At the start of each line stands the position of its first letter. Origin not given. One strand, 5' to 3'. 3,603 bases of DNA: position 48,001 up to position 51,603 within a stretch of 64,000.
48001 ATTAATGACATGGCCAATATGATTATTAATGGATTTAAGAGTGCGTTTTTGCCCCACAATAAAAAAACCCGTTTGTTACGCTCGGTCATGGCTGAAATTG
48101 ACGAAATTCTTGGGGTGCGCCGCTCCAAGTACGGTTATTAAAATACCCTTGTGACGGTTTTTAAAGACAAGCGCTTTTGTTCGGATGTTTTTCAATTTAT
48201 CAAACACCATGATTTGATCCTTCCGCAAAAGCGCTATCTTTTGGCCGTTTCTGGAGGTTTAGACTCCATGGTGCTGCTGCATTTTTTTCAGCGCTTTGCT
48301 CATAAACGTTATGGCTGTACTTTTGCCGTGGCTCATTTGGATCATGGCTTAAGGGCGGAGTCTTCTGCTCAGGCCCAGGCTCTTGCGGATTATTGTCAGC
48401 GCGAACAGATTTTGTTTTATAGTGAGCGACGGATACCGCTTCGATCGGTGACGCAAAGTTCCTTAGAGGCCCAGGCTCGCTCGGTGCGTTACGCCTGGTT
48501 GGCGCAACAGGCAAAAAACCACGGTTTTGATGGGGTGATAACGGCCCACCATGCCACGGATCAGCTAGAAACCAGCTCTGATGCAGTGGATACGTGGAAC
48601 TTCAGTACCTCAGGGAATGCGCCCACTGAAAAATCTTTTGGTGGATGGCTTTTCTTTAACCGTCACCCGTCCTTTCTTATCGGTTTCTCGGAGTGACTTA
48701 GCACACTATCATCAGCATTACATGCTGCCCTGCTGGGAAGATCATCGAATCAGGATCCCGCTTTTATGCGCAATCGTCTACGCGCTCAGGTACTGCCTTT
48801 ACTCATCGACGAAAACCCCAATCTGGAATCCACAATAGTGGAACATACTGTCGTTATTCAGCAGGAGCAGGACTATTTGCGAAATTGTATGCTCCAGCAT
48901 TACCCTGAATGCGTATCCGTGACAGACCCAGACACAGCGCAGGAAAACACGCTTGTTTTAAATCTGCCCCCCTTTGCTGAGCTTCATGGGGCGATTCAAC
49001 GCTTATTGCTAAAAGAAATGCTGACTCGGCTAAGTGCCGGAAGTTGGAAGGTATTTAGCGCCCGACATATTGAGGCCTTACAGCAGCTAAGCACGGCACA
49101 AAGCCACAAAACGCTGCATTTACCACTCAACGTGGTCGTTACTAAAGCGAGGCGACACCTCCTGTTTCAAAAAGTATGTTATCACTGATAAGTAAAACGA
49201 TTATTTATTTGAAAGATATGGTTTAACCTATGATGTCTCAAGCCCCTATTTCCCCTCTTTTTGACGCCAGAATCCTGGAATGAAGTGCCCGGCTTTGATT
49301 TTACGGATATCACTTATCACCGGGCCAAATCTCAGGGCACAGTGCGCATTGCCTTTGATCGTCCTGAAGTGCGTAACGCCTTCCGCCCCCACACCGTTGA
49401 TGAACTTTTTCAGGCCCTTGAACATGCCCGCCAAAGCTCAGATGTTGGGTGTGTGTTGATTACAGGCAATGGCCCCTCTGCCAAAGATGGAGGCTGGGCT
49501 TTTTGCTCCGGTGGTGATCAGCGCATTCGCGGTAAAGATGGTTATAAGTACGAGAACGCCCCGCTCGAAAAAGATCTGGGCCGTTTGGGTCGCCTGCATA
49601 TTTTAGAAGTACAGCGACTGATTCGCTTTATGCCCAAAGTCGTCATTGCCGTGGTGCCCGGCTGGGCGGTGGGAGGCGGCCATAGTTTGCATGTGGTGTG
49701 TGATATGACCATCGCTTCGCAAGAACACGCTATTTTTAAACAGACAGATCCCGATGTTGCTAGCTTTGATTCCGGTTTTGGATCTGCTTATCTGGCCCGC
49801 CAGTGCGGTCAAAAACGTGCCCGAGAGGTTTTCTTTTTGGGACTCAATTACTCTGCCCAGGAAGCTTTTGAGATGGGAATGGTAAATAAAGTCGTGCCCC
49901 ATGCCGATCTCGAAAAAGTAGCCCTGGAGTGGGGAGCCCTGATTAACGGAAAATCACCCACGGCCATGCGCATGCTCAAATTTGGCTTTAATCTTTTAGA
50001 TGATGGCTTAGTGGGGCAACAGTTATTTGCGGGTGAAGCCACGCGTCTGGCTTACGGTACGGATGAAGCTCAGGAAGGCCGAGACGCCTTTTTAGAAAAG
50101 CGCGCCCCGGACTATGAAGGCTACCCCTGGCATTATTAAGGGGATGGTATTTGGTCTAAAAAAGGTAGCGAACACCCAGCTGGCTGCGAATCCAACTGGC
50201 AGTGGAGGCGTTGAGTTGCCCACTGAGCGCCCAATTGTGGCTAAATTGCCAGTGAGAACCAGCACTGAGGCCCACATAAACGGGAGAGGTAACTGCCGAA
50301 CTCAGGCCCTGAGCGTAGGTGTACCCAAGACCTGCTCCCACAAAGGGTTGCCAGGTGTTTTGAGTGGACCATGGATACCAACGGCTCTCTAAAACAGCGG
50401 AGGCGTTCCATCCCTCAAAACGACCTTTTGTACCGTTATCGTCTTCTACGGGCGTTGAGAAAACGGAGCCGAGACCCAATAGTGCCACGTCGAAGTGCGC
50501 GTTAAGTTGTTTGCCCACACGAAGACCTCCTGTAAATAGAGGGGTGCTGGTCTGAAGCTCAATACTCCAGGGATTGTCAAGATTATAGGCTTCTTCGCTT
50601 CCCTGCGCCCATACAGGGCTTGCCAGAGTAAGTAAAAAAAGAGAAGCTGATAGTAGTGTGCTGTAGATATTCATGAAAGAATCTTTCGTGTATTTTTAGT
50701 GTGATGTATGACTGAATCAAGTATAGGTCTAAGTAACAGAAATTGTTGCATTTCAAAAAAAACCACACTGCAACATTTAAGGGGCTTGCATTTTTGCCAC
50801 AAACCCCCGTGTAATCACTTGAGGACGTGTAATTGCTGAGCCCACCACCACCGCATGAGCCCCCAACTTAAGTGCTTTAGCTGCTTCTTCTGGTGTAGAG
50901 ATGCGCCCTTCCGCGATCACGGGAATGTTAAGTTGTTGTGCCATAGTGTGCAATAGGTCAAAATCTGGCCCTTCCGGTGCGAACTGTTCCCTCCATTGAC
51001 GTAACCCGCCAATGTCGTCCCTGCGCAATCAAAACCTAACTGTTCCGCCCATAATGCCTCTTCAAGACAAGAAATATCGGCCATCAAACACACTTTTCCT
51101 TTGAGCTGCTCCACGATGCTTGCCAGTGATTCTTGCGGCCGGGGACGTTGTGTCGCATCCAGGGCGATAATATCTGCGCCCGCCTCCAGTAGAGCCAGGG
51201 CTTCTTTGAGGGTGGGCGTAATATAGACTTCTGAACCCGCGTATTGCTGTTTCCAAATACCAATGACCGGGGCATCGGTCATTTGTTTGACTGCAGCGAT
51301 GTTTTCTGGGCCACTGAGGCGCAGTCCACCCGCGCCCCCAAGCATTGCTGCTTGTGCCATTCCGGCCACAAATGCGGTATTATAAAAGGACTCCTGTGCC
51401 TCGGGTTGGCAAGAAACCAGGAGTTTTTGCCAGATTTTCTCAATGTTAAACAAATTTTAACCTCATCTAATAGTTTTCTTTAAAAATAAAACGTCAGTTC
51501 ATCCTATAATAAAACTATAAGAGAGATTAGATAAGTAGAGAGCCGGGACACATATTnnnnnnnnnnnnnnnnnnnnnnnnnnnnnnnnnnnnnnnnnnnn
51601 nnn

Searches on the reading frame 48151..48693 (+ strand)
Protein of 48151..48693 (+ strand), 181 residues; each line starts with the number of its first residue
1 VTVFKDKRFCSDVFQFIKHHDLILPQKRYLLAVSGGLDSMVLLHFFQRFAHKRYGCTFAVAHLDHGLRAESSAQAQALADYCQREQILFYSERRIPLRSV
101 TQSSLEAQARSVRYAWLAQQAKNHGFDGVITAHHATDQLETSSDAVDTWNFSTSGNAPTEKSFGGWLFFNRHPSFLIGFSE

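Call 66: search_protein_families(library=pfam, proteins=[window:48151-48693:+], max_evalue=0.00001)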
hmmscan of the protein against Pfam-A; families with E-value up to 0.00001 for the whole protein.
window:48151-48693:+ (181 aa): 1 family
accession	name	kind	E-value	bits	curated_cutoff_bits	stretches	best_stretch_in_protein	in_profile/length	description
PF01171.26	ATP_bind_3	-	5.9e-30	104.8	27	1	29-142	2-113/182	PP-loop family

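Call 75: list_cluster_members(proteins=[window:48151-48693:+, window:48766-49185:+, window:50920-51453:-, window:9723-10337:+, window:10280-10993:+])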
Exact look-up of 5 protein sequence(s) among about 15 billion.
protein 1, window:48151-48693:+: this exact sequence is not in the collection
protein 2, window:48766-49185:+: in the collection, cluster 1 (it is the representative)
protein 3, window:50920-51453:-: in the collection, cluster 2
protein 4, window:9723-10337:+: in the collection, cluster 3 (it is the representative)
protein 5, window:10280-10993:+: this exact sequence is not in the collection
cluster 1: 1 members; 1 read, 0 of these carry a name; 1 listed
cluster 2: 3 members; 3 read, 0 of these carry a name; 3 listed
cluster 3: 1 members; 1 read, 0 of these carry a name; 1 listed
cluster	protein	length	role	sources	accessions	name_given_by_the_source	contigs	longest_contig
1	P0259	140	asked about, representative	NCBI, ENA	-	-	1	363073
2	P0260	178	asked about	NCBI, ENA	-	-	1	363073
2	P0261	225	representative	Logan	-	-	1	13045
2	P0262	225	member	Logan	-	-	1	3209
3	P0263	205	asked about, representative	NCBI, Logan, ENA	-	-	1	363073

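Call 77: find_encoding_contigs(protein=P0263, flank=10000, max_places=10)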
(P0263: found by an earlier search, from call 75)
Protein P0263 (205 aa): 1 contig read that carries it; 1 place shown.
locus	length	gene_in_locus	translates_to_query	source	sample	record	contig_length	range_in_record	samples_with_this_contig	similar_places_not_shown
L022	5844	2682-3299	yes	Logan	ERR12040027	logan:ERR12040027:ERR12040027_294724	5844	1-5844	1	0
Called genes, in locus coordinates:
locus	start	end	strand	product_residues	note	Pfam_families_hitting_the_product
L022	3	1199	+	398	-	?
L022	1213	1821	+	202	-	PF01928:CYTH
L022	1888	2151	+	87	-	-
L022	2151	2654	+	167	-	-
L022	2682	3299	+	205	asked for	PF07969:Amidohydro_3 (weak)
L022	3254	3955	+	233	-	PF07969:Amidohydro_3, PF01979:Amidohydro_1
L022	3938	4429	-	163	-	-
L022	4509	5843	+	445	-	?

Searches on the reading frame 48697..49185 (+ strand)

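Call 68: search_protein_families(library=pfam, proteins=[window:48697-49185:+, window:48766-49185:+], max_evalue=0.01)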
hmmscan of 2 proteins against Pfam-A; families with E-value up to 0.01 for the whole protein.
window:48697-49185:+ (163 aa): 1 family
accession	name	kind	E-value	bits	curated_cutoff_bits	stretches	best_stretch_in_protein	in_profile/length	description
PF09179.16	TilS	-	2.1e-07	31.5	21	1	88-153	1-61/67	TilS substrate binding domain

window:48766-49185:+ (140 aa): 1 family
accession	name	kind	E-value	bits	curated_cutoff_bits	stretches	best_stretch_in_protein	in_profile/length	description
PF09179.16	TilS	-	8.3e-08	32.8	21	1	65-130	1-61/67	TilS substrate binding domain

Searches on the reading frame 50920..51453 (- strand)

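Call 68: search_protein_families(library=pfam, proteins=[window:50920-51453:-], max_evalue=0.01)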
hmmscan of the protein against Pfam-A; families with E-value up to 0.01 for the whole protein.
window:50920-51453:- (178 aa): 1 family
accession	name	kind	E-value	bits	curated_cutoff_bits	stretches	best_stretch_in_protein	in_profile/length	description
PF04131.20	NanE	-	5.1e-40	137.2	27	1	29-158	1-130/192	Putative N-acetylmannosamine-6-phosphate epimerase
